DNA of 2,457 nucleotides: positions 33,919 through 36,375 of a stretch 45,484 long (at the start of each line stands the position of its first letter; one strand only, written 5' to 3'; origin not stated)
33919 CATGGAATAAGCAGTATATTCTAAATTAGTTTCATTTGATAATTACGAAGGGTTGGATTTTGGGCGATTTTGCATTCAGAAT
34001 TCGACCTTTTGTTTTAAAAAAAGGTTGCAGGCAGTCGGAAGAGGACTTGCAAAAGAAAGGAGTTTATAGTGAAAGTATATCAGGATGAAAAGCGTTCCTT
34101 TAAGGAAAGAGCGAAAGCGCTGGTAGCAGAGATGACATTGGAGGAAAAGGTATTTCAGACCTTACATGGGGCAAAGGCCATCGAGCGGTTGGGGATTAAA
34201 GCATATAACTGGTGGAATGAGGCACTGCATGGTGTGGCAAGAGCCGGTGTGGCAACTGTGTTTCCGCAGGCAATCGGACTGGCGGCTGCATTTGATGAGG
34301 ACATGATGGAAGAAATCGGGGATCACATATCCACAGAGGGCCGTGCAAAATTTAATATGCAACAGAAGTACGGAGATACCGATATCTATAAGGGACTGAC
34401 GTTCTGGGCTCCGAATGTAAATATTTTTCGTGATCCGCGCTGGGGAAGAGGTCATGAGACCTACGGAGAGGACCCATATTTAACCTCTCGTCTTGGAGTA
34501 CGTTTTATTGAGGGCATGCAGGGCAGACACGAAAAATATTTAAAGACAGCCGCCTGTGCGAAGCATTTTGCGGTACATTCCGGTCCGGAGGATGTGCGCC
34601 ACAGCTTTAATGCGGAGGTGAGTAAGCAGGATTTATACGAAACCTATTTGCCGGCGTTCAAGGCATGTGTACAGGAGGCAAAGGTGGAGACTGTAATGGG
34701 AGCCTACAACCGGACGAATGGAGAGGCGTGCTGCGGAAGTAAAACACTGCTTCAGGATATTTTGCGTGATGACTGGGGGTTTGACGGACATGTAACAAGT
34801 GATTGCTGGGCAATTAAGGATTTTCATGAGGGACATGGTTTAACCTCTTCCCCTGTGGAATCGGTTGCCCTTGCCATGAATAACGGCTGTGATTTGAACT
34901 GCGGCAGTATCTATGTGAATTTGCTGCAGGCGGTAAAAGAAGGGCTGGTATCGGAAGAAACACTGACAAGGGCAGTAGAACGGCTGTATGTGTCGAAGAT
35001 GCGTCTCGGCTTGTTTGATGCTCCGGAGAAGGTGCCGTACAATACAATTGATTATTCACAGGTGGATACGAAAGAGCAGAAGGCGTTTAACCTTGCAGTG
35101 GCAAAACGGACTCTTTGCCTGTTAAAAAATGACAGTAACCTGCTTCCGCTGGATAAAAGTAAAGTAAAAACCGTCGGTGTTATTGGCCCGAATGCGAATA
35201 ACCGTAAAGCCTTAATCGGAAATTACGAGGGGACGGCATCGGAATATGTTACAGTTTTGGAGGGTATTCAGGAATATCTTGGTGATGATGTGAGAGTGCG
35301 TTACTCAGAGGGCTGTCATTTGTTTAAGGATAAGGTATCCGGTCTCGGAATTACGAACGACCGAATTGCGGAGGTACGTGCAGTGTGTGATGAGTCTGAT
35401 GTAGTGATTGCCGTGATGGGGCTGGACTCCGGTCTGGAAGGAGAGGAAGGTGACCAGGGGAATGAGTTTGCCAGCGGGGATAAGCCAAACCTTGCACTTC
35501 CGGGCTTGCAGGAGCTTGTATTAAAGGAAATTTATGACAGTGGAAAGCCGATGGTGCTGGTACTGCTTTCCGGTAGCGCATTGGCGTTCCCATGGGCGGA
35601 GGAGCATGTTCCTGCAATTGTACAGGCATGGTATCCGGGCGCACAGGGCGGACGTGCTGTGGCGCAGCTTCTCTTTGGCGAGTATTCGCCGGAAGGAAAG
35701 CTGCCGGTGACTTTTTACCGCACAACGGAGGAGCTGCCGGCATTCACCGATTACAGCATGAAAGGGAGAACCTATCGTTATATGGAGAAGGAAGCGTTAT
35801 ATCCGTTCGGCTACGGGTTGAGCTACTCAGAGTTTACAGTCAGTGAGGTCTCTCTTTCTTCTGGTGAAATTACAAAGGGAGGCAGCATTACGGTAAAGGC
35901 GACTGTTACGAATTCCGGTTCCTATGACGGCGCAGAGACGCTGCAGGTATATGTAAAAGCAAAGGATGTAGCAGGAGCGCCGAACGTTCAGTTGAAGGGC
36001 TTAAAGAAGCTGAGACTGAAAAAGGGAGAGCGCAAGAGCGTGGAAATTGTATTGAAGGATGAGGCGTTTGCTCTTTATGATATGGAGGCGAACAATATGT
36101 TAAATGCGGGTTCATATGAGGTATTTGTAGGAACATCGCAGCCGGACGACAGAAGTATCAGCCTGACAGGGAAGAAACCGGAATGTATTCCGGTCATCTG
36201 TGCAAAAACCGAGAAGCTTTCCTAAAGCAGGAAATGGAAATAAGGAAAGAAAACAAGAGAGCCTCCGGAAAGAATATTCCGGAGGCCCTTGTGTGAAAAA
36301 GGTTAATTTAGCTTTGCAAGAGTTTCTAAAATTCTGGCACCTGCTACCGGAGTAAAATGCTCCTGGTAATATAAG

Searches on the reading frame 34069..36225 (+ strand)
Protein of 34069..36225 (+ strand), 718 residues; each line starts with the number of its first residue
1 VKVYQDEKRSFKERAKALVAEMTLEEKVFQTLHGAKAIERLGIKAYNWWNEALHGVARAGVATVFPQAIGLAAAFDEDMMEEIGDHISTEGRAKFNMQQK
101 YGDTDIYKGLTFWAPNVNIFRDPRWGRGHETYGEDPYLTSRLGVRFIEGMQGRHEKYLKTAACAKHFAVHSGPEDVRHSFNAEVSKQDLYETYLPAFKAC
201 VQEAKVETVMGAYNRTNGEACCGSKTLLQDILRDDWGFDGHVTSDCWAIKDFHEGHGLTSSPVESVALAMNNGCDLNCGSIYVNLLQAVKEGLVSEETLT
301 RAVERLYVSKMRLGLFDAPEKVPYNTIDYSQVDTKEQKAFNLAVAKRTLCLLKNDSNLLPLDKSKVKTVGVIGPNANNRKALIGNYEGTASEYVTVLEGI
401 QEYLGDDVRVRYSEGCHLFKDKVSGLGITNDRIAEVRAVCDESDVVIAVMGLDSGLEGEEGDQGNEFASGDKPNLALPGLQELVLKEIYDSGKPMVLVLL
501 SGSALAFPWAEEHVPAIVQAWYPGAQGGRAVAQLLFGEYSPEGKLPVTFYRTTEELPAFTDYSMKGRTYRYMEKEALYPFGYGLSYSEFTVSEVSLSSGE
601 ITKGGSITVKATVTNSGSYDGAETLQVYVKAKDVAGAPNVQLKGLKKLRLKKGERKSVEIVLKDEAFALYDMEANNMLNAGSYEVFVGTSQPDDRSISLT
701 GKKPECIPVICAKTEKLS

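Call 9: search_protein_families(library=pfam, proteins=[window:34069-36225:+], max_evalue=0.001)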
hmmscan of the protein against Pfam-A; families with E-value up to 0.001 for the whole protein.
window:34069-36225:+ (718 aa): 3 families
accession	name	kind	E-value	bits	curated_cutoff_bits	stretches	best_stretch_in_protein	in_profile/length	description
PF01915.27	Glyco_hydro_3_C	-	8.4e-56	189.5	31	1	350-586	2-200/200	Glycosyl hydrolase family 3 C-terminal domain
PF00933.27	Glyco_hydro_3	-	2.3e-47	162.4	27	1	28-306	48-313/316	Glycosyl hydrolase family 3 N terminal domain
PF14310.12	Fn3-like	-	5.4e-14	52.5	25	1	623-691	1-71/71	Fibronectin type III-like domain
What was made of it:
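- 34069..36225 (+): GH3 beta-xylosidase/glucosidase-type enzyme, last gene of the operon. Glyco_hydro_3 N- and C-terminal domains plus Fn3-like (call 9).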
